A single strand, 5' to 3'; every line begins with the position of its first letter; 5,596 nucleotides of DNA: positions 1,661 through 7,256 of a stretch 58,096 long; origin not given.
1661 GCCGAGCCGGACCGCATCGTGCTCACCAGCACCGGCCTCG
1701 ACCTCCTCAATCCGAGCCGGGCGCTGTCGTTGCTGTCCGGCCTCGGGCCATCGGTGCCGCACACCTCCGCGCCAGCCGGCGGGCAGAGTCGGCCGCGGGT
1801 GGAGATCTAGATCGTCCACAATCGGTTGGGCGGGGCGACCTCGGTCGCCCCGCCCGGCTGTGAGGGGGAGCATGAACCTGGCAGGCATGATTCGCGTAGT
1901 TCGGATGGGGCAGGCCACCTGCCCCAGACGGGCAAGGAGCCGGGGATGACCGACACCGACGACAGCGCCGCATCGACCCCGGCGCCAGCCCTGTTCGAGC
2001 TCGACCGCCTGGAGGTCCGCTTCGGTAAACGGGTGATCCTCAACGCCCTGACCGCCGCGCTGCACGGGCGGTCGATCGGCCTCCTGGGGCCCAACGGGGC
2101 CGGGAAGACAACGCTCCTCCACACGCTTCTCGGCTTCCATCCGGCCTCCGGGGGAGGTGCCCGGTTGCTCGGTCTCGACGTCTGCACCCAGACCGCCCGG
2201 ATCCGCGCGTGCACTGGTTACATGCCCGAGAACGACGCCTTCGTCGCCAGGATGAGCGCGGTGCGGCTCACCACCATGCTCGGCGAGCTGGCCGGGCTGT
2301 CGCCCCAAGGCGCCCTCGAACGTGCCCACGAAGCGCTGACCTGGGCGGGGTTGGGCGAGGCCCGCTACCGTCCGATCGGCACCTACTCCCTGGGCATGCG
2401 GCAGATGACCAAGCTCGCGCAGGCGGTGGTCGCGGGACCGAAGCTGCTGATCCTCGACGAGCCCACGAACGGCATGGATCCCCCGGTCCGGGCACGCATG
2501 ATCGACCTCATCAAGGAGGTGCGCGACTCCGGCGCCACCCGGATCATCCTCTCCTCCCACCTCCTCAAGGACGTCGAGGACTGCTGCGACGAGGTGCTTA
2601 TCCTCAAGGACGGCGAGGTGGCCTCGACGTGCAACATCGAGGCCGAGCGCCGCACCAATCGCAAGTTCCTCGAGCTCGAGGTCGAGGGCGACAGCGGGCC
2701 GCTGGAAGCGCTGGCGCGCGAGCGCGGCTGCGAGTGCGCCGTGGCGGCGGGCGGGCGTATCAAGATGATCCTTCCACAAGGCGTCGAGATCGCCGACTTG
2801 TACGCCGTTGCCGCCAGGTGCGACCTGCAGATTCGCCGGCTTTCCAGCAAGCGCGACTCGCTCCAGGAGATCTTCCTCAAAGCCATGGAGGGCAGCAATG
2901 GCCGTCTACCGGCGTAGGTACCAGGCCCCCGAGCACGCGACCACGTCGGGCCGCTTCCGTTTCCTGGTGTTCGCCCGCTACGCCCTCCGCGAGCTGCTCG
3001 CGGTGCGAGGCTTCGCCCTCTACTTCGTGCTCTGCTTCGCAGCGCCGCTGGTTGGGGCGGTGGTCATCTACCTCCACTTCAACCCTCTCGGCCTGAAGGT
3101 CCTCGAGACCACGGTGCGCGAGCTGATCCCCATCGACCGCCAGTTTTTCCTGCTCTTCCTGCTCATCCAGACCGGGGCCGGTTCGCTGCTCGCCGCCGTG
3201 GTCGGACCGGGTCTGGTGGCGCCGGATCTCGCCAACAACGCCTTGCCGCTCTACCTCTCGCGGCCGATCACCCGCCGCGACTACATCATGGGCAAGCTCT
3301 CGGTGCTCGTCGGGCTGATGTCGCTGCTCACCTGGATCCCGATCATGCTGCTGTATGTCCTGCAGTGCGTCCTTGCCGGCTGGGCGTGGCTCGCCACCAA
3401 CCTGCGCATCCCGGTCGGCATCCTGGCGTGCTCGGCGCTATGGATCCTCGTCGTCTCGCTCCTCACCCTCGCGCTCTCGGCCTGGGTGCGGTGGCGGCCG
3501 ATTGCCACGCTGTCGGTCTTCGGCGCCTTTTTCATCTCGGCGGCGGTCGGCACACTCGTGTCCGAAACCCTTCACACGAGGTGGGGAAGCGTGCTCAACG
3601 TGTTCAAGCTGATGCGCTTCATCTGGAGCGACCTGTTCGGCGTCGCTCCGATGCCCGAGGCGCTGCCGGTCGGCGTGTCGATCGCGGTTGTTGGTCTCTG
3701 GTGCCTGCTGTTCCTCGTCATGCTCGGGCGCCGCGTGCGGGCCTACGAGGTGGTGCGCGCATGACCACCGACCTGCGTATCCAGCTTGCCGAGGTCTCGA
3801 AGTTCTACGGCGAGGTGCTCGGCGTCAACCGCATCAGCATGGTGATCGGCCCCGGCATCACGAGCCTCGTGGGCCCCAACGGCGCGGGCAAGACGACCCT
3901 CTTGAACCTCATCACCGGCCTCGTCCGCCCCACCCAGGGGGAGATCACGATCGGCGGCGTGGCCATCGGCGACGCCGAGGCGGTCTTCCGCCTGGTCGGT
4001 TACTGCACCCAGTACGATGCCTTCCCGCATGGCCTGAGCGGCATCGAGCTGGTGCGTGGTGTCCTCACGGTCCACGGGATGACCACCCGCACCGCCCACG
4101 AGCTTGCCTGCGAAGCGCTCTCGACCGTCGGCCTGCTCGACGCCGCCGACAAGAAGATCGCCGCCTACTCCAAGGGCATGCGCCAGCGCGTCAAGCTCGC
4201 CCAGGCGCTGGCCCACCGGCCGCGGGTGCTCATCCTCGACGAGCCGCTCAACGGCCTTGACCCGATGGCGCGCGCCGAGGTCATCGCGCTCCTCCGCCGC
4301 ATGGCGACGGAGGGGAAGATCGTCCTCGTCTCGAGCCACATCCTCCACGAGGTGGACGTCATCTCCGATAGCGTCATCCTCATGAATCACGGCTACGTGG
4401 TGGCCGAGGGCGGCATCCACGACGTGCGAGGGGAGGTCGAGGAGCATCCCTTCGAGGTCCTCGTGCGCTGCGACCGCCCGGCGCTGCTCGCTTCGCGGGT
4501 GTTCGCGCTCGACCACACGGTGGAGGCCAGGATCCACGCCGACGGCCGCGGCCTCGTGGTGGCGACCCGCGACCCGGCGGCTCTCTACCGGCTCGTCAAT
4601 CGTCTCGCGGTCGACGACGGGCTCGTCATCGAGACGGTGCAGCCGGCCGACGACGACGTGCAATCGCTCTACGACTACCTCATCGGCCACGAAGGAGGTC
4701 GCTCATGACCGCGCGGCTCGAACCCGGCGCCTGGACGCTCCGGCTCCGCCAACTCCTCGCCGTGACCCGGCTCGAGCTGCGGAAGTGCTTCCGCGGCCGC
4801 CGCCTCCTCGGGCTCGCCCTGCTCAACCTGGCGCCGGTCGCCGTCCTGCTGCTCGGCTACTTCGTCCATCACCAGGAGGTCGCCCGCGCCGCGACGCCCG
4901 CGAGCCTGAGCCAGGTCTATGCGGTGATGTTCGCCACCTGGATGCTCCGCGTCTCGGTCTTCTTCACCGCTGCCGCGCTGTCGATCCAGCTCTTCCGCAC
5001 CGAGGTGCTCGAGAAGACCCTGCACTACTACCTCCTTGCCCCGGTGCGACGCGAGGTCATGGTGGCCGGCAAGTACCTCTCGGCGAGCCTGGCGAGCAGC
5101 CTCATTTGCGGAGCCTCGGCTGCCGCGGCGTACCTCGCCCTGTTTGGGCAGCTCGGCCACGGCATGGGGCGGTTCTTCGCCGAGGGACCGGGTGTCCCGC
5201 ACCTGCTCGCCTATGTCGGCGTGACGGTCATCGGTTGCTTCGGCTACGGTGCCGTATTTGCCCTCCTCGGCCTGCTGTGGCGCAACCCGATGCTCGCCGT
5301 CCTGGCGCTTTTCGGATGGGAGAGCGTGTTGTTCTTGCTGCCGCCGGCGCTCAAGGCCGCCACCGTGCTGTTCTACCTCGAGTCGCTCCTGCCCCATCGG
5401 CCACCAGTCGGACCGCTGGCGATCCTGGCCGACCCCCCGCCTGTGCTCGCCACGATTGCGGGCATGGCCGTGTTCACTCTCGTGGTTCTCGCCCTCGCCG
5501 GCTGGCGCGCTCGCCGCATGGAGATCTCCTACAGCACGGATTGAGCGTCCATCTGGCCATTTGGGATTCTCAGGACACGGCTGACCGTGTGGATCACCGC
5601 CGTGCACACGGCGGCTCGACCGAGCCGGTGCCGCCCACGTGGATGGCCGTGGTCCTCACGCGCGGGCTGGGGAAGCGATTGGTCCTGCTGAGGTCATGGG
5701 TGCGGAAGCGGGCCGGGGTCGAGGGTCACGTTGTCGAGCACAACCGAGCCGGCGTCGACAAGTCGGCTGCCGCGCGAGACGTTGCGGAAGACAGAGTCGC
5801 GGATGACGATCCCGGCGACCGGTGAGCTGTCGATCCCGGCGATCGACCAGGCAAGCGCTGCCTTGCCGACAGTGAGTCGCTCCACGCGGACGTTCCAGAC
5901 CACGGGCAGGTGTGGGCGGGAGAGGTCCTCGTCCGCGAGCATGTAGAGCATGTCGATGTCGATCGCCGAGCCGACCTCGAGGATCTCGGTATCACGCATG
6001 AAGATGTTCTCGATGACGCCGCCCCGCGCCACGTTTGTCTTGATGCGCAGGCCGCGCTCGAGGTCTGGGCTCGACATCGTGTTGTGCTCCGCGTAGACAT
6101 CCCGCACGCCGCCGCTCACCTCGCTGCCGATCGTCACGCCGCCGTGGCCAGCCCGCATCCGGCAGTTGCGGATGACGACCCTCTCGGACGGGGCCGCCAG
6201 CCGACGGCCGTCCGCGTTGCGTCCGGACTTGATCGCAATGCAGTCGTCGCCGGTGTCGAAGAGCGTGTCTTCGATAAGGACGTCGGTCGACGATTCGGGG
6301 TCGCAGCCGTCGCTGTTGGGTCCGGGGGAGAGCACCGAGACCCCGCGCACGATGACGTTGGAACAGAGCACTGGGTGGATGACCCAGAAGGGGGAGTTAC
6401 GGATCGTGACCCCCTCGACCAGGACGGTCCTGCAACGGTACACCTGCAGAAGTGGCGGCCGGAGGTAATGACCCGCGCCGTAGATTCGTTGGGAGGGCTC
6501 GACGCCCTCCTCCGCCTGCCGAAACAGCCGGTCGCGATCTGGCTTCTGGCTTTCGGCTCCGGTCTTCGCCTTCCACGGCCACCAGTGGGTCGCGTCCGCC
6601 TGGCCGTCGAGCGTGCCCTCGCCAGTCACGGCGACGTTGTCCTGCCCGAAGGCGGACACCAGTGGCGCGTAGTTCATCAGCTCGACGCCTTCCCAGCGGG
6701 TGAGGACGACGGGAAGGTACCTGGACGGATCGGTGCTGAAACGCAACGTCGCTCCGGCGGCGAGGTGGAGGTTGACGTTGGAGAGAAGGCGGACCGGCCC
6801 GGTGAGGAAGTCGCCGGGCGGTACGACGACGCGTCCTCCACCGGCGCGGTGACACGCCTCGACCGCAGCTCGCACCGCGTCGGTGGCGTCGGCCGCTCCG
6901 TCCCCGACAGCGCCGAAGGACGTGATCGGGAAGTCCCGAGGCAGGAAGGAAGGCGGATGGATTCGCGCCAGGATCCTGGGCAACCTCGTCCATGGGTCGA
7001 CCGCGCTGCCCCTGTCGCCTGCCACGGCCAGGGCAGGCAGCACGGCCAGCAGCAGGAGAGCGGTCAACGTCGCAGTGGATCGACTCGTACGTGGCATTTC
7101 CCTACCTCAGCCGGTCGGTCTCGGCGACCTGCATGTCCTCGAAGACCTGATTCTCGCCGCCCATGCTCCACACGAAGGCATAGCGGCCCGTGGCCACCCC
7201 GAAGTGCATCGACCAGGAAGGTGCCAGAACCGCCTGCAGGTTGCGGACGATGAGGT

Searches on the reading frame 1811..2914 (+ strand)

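Call 43: search_protein_families(library=pfam, proteins=[window:1811-2914:+], max_evalue=0.0001)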
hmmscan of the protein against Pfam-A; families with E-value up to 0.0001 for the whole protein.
window:1811-2914:+ (368 aa): 2 families
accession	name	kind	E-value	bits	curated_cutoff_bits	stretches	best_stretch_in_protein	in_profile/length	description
PF00005.33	ABC_tran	-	2.2e-23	83.8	25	1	85-220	10-137/137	ABC transporter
PF13304.12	AAA_21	-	1.8e-12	48.4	27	1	176-250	222-298/304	AAA domain, putative AbiEii toxin, Type IV TA system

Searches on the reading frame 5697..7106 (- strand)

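Call 43: search_protein_families(library=pfam, proteins=[window:5697-7106:-], max_evalue=0.0001)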
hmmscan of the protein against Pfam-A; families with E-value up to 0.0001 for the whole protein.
window:5697-7106:- (470 aa): 2 families
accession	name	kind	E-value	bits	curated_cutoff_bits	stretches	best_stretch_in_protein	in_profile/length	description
PF00295.23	Glyco_hydro_28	-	8.6e-30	104.4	22.9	1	216-433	90-299/324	Glycosyl hydrolases family 28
PF12708.12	Pect-lyase_RHGA_epim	-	1.2e-05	25.6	27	1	61-113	4-58/213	Rhamnogalacturonase A/epimerase, pectate lyase-like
